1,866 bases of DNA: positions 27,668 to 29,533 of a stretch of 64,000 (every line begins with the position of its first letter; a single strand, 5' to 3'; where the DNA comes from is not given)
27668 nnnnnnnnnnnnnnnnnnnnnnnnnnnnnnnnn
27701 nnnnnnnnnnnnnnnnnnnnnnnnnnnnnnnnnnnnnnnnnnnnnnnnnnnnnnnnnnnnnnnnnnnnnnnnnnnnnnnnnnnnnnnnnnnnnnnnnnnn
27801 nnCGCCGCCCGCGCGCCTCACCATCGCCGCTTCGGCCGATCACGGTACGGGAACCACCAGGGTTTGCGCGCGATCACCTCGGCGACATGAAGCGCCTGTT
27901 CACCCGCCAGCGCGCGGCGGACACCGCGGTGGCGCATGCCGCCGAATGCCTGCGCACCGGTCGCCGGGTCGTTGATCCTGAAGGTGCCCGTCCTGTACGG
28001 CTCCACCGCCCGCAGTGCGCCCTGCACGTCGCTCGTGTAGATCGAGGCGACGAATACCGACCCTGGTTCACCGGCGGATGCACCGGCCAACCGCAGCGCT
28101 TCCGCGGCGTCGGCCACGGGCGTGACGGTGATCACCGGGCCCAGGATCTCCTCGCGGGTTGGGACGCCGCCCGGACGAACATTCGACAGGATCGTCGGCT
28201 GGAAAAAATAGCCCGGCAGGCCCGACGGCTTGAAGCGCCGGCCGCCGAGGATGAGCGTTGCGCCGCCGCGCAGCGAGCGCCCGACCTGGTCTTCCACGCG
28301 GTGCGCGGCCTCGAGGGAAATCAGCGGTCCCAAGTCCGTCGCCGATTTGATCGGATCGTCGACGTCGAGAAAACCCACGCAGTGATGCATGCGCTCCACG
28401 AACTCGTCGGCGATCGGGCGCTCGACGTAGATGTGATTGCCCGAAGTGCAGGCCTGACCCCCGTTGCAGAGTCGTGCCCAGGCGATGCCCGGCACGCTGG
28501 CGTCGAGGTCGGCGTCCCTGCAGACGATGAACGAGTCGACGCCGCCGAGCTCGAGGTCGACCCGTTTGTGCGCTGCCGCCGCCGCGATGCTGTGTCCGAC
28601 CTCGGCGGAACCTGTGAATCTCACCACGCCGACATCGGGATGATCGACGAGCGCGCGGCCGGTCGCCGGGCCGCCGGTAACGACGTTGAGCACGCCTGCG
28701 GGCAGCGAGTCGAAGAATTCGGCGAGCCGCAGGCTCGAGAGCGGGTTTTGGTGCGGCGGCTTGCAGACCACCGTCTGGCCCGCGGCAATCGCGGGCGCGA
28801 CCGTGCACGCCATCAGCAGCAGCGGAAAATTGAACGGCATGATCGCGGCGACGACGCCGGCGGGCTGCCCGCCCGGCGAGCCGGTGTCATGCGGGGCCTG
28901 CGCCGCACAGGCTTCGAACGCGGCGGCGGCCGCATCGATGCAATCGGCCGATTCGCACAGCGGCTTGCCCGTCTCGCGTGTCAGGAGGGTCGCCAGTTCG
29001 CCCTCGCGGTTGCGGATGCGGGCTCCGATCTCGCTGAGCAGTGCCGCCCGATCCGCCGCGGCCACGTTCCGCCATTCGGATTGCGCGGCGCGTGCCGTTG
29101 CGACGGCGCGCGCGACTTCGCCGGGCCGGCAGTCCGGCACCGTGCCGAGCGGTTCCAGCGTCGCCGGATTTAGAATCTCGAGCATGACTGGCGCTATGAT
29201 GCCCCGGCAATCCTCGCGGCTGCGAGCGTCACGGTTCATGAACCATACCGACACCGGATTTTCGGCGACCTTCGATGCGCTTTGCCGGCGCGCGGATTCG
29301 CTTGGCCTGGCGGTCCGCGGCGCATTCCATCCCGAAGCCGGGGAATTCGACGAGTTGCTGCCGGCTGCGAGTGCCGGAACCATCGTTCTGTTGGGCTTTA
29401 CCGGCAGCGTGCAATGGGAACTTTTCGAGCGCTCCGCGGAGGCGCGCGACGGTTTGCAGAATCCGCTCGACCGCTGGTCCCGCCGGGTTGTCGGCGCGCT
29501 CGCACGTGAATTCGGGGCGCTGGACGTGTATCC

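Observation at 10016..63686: Near-complete enzyme set for lignin beta-aryl-ether, stilbene and vanillate upper catabolism on a backbone that does not look sphingomonad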

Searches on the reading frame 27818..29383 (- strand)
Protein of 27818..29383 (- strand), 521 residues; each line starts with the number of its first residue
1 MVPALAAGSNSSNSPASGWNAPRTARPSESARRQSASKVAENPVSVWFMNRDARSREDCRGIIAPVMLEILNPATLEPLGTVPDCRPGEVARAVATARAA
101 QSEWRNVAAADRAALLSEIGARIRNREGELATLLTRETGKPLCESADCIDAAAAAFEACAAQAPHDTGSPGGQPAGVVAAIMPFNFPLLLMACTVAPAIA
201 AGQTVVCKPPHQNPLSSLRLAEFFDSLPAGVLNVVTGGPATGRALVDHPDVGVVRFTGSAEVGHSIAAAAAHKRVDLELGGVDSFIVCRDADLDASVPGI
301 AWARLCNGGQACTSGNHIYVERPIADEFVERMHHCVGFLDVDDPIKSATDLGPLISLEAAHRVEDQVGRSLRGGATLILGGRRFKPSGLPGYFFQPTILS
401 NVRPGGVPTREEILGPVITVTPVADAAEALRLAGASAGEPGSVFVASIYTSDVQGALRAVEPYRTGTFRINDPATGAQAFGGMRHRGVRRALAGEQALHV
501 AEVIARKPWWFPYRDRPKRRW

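Call 7: search_protein_families(library=pfam, proteins=[window:27818-29383:-])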
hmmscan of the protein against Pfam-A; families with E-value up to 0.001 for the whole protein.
window:27818-29383:- (521 aa): 2 families
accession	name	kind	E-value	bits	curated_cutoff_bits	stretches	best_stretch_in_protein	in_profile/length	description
PF00171.27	Aldedh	-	3e-115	385.8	23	1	68-493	9-448/461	Aldehyde dehydrogenase family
PF05893.19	LuxC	-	0.00057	19.3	21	1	166-331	80-254/401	Acyl-CoA reductase (LuxC)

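Call 52: search_protein_families(library=ncbifam, proteins=[window:27818-29383:-], max_evalue=0.00001)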
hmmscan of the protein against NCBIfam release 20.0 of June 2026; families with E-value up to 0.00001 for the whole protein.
window:27818-29383:- (521 aa): 40 families (the best 25 are shown)
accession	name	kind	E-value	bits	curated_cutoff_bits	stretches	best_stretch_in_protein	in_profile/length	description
NF010000.0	PRK13473.1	subfamily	2.1e-90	303.6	615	1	68-484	19-448/475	aminobutyraldehyde dehydrogenase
NF040648.1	lactal_redase_Meth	equivalog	1.2e-82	278.4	650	1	68-490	13-444/463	lactaldehyde dehydrogenase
TIGR01804.1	BADH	equivalog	8.8e-82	275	668.6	1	67-493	14-456/467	betaine-aldehyde dehydrogenase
NF007497.0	PRK10090.1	equivalog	4.7e-79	266.4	500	1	67-486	23-455/480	aldehyde dehydrogenase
NF006916.0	PRK09407.1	equivalog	1.4e-77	261.5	521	1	67-490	35-474/526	succinic semialdehyde dehydrogenase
NF045735.1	PaDhStyDPseudo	equivalog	5.1e-77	259.6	850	1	68-491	20-464/483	phenylacetaldehyde dehydrogenase StyD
NF009725.0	PRK13252.1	equivalog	1.5e-76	257.8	593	1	67-491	23-462/488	betaine-aldehyde dehydrogenase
TIGR01780.1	SSADH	subfamily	6.8e-76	255.9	646.35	1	71-490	2-434/448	succinate-semialdehyde dehydrogenase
NF045736.1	PaDhStyDRhodo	equivalog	6.9e-76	255.7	800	1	69-493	21-462/479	phenylacetaldehyde dehydrogenase StyD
TIGR02299.1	HpaE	equivalog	1.6e-74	251.3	638.35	1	68-491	18-459/488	5-carboxymethyl-2-hydroxymuconate semialdehyde dehydrogenase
NF042993.1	AlphKGSA_gudD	equivalog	1.3e-71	241.8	770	1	69-494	22-465/481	alpha-ketoglutaric semialdehyde dehydrogenase GucD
NF052305.1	DioxValDhHalo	equivalog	4.2e-71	240.3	750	1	69-485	23-456/483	2,5-dioxovalerate dehydrogenase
TIGR03216.1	OH_muco_semi_DH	equivalog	6.7e-70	236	693.25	1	70-491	18-462/481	2-hydroxymuconic semialdehyde dehydrogenase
NF008415.0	PRK11241.1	equivalog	4.5e-69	233.4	828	1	68-490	28-462/482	NADP-dependent succinate-semialdehyde dehydrogenase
TIGR03374.1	ABALDH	equivalog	7.5e-65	219.6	909.3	1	69-470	19-431/472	aminobutyraldehyde dehydrogenase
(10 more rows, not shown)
